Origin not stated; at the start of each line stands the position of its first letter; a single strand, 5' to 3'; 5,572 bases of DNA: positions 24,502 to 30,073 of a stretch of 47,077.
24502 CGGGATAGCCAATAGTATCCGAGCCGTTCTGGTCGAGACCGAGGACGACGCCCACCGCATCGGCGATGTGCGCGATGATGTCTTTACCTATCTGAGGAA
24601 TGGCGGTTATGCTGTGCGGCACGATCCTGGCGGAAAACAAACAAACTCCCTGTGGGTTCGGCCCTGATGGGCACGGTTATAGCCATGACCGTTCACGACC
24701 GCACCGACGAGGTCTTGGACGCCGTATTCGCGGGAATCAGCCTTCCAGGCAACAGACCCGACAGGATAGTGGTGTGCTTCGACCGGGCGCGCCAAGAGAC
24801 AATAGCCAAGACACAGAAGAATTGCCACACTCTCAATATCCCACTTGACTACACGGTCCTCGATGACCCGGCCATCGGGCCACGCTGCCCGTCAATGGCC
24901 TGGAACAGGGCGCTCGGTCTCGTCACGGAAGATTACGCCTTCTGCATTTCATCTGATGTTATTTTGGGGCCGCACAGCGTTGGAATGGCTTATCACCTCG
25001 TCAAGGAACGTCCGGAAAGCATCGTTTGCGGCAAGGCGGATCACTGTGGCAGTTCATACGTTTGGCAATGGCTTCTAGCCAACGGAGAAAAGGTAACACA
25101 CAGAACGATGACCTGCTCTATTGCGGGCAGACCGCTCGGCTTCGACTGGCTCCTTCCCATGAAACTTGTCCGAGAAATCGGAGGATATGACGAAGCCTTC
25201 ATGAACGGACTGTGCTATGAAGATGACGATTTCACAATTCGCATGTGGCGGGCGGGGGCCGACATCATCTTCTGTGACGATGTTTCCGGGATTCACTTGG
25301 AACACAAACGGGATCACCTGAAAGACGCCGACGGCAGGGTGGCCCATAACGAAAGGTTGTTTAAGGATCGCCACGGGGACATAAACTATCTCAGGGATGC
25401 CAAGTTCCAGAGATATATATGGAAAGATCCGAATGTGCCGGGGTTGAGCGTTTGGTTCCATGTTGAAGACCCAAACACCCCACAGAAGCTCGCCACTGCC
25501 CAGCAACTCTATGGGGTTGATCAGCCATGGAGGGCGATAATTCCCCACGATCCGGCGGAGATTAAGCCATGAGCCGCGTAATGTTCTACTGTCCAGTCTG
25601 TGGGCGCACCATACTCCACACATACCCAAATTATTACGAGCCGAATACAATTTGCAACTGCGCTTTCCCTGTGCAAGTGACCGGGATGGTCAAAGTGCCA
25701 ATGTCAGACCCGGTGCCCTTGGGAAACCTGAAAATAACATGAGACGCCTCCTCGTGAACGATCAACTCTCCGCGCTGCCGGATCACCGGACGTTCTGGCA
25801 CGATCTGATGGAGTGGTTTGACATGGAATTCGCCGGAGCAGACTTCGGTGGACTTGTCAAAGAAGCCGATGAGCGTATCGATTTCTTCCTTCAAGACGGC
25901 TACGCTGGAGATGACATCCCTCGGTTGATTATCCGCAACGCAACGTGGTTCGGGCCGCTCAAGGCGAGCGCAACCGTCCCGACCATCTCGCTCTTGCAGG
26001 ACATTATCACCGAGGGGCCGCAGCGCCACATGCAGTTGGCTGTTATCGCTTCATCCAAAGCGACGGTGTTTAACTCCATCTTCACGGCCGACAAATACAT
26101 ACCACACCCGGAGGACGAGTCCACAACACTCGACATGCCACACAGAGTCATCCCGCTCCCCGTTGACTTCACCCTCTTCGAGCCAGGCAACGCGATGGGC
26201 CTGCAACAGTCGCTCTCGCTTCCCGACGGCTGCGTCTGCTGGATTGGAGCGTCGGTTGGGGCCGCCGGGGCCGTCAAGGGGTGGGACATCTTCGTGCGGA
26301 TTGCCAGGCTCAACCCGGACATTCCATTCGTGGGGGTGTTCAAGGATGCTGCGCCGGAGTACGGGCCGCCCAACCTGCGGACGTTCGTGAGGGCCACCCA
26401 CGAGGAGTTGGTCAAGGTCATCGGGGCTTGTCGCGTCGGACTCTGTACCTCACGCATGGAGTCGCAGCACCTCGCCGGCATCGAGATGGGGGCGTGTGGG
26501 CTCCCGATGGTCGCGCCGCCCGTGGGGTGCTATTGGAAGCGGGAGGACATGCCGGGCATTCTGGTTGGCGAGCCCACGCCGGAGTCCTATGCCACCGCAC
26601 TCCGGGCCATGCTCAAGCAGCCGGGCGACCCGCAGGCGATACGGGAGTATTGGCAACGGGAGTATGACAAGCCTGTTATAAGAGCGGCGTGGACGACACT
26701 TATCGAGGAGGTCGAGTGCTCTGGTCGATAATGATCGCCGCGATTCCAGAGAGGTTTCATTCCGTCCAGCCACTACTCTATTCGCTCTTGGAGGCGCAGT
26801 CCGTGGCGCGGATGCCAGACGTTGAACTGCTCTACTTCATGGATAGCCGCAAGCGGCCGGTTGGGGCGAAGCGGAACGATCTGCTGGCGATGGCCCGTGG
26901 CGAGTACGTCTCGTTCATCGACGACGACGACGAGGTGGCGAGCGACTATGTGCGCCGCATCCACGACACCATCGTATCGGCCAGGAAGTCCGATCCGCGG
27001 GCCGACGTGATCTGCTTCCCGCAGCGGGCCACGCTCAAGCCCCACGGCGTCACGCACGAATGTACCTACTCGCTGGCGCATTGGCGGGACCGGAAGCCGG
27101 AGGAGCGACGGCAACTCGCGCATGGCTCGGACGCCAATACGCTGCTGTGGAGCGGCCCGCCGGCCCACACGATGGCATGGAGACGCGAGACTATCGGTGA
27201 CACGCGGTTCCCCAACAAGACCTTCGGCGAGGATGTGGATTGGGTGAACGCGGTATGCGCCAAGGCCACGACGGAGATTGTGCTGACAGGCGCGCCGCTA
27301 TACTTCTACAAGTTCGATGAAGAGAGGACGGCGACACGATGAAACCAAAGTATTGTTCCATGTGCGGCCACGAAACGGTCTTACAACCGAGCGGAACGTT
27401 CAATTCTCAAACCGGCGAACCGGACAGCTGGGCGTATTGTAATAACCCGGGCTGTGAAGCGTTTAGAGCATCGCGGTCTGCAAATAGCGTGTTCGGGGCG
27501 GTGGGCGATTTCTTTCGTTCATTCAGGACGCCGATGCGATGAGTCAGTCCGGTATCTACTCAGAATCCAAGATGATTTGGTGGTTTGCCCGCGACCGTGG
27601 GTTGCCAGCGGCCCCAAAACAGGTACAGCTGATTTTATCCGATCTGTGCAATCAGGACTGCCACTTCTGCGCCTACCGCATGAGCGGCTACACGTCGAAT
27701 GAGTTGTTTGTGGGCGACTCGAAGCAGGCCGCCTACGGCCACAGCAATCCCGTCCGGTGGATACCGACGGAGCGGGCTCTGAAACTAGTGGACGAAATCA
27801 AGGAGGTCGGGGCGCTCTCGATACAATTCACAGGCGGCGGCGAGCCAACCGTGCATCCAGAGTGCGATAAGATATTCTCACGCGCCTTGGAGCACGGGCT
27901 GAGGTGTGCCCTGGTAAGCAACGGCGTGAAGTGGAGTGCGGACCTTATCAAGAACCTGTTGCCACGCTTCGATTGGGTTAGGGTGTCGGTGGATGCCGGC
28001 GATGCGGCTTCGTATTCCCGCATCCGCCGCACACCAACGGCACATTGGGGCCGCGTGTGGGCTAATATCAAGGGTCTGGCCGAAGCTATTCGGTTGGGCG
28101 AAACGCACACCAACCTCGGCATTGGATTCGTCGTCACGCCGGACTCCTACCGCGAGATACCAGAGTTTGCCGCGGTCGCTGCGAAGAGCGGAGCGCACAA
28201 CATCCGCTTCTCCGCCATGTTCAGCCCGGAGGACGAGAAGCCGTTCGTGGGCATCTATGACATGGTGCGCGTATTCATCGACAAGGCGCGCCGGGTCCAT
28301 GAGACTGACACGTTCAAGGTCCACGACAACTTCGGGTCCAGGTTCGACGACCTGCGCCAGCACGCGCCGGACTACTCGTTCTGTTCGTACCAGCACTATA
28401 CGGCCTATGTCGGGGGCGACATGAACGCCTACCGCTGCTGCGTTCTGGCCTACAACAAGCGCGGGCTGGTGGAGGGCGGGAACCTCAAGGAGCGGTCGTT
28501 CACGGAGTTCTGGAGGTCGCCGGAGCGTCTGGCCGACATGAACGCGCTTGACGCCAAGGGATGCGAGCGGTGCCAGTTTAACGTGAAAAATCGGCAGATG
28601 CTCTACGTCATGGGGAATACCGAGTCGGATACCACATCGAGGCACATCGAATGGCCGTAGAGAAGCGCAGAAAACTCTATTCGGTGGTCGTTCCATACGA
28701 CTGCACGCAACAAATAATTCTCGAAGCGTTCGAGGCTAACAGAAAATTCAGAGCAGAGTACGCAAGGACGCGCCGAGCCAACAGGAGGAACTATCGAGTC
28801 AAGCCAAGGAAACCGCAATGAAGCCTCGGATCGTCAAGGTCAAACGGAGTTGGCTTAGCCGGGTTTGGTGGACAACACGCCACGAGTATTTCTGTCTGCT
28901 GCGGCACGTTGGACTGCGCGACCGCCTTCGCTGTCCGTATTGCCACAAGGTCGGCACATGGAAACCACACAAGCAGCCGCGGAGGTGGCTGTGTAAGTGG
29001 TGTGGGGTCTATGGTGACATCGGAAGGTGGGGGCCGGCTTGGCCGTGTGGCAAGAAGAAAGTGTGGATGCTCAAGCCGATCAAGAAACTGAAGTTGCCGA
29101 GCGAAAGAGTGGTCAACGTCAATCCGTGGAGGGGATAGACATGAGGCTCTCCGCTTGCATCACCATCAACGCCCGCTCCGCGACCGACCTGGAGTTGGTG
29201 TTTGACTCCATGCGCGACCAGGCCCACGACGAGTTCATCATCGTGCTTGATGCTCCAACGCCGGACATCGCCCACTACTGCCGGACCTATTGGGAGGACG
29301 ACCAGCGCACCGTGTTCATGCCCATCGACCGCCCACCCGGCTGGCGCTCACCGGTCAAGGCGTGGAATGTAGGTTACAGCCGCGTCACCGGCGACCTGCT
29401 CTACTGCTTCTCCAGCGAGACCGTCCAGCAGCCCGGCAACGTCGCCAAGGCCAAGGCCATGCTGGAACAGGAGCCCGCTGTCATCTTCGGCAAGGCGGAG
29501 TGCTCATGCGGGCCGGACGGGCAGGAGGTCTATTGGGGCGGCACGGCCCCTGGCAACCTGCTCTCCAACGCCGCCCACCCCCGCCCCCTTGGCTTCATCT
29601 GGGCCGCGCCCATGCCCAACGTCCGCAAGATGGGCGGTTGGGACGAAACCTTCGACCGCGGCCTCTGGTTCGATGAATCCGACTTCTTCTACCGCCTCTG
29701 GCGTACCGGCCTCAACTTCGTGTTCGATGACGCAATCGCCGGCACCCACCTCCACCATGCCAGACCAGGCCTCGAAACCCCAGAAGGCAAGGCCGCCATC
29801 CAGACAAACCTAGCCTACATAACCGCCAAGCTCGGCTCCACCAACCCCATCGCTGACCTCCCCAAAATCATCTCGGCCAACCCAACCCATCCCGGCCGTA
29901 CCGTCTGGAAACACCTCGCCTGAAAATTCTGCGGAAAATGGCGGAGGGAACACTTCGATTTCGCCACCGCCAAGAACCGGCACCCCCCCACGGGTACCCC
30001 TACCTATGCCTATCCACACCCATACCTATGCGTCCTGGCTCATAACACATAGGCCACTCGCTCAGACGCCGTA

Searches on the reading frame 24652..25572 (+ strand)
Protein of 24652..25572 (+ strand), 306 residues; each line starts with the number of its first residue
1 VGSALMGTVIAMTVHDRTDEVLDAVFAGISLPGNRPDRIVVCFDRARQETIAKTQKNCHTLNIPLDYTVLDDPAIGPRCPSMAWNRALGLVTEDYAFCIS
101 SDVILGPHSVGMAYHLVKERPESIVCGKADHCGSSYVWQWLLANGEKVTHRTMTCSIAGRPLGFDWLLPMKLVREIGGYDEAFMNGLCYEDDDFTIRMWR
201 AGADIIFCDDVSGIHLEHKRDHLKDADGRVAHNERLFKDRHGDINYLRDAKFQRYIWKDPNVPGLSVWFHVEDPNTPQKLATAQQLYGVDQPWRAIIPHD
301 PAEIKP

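Call 64: search_protein_families(library=pfam, proteins=[window:24652-25572:+], max_evalue=0.01)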
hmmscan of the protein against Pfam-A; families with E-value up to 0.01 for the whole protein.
window:24652-25572:+ (306 aa): 3 families
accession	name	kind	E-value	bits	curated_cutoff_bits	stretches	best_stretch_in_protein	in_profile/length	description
PF13641.12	Glyco_tranf_2_3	-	6.3e-05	23.5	27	1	21-211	15-207/230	Glycosyltransferase like family 2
PF02709.20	Glyco_transf_7C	-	0.0017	18.4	23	1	172-210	30-67/78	N-terminal domain of galactosyltransferase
PF00535.33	Glycos_transf_2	-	0.0045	17.4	23.3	1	80-142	66-128/168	Glycosyl transferase family 2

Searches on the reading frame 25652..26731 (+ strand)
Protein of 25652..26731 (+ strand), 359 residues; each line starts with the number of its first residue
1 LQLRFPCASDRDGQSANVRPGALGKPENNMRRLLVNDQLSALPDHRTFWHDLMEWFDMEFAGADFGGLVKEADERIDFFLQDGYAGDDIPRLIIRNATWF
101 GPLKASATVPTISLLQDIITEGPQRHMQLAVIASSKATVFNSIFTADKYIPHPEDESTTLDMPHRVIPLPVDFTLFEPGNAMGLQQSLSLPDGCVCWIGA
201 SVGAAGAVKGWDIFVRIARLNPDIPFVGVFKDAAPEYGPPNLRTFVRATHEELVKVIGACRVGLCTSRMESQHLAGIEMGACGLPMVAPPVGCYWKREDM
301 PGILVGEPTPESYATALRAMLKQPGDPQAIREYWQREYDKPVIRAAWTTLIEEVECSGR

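Call 64: search_protein_families(library=pfam, proteins=[window:25652-26731:+], max_evalue=0.01)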
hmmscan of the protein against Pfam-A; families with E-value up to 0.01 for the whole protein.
window:25652-26731:+ (359 aa): 2 families
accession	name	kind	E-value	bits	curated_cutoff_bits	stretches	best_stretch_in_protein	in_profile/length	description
PF13692.12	Glyco_trans_1_4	-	5.5e-07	30.4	27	1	245-322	63-141/142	Glycosyl transferases group 1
PF00534.26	Glycos_transf_1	-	0.00019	21.4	26.4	1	231-333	63-168/172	Glycosyl transferases group 1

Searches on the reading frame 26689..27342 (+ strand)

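Call 64: search_protein_families(library=pfam, proteins=[window:26689-27342:+], max_evalue=0.01)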
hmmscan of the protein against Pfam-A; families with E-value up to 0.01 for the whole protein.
window:26689-27342:+ (217 aa): 1 family
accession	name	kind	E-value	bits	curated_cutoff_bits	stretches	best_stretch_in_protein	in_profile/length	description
PF00535.33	Glycos_transf_2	-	7.3e-06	26.5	23.3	1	49-97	57-105/168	Glycosyl transferase family 2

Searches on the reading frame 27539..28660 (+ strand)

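Call 64: search_protein_families(library=pfam, proteins=[window:27539-28660:+], max_evalue=0.01)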
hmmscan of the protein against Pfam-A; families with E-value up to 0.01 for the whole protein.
window:27539-28660:+ (373 aa): 2 families
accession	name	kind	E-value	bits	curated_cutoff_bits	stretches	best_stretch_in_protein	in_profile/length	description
PF04055.27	Radical_SAM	-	9.5e-19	68.6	29.5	1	32-207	2-162/166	Radical SAM superfamily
PF13186.11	SPASM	-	6.6e-05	23.5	21.5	1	282-345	1-66/67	Iron-sulfur cluster-binding domain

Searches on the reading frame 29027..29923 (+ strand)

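Call 64: search_protein_families(library=pfam, proteins=[window:29027-29923:+], max_evalue=0.01)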
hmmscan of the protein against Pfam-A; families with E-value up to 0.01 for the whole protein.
window:29027-29923:+ (298 aa): 1 family
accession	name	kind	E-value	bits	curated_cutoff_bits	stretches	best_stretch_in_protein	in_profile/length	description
PF00535.33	Glycos_transf_2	-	0.00042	20.7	23.3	1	49-155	9-113/168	Glycosyl transferase family 2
